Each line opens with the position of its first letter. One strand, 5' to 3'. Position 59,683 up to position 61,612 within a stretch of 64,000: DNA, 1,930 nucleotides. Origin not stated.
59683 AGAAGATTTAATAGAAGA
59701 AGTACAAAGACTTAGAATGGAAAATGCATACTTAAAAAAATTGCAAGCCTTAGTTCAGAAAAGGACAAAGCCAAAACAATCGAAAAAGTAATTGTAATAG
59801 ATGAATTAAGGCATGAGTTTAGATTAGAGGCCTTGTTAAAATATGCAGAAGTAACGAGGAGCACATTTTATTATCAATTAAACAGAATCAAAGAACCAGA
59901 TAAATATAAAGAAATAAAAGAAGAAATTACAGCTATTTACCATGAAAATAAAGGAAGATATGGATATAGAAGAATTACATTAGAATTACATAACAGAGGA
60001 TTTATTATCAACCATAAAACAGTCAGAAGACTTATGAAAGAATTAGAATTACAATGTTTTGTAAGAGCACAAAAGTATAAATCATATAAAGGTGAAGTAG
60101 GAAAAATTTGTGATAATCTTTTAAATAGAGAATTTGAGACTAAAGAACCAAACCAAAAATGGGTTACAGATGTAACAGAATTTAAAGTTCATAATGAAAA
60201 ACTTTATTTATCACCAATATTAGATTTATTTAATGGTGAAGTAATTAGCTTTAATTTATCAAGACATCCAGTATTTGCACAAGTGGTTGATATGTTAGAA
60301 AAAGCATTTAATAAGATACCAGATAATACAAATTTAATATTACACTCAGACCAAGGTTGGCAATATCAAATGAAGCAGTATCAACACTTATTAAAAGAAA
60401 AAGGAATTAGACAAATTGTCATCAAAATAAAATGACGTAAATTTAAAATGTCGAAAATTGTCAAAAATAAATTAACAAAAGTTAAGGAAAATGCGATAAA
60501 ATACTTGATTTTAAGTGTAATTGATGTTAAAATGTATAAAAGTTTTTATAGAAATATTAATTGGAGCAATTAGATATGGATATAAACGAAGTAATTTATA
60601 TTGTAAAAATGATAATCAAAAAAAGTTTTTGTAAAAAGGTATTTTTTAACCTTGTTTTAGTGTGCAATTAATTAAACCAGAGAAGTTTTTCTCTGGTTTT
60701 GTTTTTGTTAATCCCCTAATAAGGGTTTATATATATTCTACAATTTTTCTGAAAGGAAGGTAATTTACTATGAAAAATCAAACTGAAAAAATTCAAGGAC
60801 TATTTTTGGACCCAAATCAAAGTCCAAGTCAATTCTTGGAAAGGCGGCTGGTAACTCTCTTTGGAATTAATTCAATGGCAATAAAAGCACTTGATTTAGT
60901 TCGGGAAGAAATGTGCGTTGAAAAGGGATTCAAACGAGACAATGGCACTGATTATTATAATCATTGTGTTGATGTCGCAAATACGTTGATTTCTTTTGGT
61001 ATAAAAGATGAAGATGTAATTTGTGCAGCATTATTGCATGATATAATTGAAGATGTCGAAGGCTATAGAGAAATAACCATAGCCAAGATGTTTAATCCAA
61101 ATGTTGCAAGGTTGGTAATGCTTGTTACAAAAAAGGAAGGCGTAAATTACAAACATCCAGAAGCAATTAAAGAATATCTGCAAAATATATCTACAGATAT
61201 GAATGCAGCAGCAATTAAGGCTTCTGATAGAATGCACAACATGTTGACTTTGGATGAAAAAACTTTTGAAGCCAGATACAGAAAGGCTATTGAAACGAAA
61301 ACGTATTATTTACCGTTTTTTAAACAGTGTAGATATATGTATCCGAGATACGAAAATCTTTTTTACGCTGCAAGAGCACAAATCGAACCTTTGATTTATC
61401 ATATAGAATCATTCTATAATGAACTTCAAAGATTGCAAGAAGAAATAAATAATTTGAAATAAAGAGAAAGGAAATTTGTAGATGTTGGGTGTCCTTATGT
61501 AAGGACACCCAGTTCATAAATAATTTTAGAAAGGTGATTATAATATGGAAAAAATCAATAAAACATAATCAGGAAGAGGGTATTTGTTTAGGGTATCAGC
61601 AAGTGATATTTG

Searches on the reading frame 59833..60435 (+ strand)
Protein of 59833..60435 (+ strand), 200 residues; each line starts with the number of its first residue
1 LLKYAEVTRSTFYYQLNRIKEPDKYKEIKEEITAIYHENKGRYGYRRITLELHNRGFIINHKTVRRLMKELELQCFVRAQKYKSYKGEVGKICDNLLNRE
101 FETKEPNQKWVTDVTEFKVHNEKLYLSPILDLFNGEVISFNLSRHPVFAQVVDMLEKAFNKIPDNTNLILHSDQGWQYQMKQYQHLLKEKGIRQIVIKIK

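Call 63: search_protein_families(library=pfam, proteins=[window:59833-60435:+], max_evalue=0.01)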
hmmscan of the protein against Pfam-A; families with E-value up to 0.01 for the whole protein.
window:59833-60435:+ (200 aa): 3 families
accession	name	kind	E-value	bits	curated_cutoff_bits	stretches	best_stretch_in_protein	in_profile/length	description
PF00665.32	rve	-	5.9e-22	78.3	32.6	1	105-196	3-96/102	Integrase core domain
PF13276.12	HTH_21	-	1.2e-20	73.9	28.1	1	27-79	5-58/60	HTH-like domain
PF08461.16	HTH_12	-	4.3e-05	23.8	21.4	1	30-83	1-54/66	Ribonuclease R winged-helix domain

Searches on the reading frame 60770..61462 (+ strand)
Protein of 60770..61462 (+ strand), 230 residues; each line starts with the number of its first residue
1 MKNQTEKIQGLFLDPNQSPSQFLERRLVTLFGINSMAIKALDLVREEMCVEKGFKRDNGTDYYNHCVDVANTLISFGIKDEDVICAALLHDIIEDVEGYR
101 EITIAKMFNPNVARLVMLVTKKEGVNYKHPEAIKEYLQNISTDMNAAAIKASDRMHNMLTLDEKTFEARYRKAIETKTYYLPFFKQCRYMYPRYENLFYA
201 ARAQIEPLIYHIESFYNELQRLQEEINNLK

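Call 63: search_protein_families(library=pfam, proteins=[window:60770-61462:+], max_evalue=0.01)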
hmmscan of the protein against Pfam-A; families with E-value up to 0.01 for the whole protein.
window:60770-61462:+ (230 aa): 2 families
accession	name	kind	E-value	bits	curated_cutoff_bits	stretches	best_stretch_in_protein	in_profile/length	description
PF13328.12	HD_4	-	7e-19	68.5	27.2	1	40-183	1-149/156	HD domain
PF01966.28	HD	-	1.2e-05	26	22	1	62-139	1-68/116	HD domain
